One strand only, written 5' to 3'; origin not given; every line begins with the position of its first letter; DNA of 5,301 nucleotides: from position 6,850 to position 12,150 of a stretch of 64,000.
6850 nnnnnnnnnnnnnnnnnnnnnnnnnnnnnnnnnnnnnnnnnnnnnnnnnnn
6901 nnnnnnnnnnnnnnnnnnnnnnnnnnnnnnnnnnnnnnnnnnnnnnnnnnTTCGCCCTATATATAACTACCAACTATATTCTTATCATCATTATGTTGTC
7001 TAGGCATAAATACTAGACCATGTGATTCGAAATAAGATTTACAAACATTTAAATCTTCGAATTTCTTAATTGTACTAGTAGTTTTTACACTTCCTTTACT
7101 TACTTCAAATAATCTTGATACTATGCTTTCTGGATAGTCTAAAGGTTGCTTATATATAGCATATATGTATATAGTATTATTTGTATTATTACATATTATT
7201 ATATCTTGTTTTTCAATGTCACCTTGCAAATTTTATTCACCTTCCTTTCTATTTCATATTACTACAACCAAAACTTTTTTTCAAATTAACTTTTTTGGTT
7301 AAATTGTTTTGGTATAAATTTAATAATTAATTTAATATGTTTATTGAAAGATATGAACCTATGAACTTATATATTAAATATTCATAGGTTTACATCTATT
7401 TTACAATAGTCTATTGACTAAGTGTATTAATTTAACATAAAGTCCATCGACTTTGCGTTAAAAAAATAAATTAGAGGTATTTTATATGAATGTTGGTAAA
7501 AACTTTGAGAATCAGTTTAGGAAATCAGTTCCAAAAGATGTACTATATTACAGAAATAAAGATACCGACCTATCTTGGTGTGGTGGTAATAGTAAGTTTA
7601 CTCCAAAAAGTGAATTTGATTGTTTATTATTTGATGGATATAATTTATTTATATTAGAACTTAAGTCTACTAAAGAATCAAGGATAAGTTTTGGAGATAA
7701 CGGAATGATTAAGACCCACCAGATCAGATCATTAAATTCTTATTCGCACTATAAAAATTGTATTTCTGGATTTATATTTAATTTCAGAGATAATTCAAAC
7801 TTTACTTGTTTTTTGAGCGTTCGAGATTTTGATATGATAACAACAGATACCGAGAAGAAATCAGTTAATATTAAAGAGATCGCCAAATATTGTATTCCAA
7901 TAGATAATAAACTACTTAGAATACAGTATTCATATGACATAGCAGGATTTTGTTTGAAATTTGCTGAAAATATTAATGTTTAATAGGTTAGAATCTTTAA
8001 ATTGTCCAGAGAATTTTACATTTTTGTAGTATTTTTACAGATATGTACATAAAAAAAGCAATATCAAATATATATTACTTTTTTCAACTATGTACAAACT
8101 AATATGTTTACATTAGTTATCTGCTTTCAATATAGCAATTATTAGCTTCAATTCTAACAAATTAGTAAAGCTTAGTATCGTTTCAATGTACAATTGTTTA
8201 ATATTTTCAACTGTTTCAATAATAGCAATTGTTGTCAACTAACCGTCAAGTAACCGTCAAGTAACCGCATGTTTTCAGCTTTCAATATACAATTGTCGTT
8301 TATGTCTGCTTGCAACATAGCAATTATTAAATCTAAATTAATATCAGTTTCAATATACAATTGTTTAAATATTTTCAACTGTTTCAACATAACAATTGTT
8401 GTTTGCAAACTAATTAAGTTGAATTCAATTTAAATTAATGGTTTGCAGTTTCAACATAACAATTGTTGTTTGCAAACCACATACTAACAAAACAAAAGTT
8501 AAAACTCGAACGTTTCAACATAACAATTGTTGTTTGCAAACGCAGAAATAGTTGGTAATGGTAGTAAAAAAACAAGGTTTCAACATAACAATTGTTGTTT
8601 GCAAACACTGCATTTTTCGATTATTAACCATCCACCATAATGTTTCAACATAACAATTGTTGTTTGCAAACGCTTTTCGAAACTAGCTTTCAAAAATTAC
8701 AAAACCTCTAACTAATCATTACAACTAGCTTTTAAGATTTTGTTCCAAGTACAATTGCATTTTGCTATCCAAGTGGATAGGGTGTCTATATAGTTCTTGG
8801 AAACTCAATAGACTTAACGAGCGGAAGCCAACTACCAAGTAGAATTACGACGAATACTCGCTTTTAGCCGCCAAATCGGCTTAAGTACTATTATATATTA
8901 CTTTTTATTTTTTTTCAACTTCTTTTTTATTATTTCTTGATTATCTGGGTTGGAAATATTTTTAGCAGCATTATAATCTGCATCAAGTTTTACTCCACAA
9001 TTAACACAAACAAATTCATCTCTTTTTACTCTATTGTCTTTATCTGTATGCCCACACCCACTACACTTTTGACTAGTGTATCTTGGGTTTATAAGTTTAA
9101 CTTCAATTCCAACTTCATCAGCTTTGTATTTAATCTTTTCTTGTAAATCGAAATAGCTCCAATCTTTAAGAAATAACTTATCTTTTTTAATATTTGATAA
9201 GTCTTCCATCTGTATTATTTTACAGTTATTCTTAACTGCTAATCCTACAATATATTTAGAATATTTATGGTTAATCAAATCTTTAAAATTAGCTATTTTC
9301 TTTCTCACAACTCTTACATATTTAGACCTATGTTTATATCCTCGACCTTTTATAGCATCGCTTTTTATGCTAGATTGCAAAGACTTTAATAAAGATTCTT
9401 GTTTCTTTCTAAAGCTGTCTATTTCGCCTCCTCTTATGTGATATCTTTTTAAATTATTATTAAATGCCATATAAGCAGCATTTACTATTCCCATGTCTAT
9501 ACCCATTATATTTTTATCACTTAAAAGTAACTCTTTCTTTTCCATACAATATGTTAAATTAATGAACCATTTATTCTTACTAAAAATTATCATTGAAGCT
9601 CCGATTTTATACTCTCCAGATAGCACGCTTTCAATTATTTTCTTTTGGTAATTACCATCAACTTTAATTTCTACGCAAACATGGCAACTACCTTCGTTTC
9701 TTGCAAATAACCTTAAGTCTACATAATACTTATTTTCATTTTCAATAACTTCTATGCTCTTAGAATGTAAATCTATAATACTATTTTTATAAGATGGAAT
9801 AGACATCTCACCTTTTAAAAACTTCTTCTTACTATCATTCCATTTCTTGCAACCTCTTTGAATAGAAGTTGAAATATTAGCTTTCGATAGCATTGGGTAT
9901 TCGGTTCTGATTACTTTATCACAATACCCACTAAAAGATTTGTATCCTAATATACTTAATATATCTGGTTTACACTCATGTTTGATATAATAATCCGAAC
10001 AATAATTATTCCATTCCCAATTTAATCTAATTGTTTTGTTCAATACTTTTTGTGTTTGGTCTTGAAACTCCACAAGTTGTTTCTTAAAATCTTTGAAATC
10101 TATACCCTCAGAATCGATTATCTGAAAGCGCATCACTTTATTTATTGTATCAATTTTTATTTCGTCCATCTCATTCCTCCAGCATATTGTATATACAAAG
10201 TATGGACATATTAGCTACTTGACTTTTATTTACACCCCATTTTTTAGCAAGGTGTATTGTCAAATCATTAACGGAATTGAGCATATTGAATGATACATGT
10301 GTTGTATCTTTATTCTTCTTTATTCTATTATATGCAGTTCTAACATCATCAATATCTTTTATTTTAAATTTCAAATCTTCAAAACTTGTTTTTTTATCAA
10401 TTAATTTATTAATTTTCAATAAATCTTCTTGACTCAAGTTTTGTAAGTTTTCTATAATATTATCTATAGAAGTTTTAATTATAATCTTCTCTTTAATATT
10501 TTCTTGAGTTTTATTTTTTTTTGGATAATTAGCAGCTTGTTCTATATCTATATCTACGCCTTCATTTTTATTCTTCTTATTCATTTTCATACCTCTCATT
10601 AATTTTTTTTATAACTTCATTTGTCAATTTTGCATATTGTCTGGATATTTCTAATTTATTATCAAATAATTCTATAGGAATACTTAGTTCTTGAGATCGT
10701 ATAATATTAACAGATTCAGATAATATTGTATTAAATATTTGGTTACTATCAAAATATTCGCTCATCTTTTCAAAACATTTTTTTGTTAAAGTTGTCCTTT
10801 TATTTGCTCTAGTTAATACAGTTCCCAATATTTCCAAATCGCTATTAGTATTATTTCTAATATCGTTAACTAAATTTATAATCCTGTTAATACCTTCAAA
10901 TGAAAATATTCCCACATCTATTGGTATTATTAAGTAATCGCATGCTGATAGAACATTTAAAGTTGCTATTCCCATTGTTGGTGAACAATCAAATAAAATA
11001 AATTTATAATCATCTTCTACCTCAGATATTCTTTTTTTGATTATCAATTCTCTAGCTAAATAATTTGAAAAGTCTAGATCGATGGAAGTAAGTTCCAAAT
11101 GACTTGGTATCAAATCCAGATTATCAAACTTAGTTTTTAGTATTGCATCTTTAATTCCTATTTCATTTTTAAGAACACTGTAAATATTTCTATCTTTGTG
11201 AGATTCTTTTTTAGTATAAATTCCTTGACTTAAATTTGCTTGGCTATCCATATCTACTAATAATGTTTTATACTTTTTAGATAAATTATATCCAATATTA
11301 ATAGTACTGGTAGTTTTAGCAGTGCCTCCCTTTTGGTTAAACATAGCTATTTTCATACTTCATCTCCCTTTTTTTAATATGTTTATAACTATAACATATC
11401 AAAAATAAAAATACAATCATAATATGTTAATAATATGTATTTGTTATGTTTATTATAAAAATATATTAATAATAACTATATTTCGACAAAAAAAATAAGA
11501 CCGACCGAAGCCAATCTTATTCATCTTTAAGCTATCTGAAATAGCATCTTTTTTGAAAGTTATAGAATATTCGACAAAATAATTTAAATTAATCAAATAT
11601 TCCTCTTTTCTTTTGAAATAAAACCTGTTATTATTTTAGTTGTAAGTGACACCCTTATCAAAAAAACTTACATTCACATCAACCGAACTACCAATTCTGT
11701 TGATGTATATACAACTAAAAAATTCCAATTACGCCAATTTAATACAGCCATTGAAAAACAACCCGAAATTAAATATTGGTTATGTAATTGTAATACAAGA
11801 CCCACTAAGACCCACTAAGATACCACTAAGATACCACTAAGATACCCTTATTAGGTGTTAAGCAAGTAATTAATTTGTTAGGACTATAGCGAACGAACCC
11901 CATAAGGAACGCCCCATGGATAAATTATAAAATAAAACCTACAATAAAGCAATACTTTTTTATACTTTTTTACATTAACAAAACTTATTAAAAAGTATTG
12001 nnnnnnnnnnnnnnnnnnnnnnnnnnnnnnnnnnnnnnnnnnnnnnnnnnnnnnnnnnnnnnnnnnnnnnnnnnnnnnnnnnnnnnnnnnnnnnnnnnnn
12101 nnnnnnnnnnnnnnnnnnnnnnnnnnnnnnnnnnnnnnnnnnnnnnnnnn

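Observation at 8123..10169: Hypercompact type V CRISPR-Cas locus (423-aa Cas12f/TnpB-like nuclease plus array) on a phage-plasmid, with no adaptation genes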

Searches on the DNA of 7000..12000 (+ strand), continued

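Call 110: search_rna_families(source=window, start=7900, end=9000, threshold=evalue, max_evalue=1)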
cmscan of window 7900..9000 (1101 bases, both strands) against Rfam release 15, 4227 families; matches with E-value up to 1: 0.
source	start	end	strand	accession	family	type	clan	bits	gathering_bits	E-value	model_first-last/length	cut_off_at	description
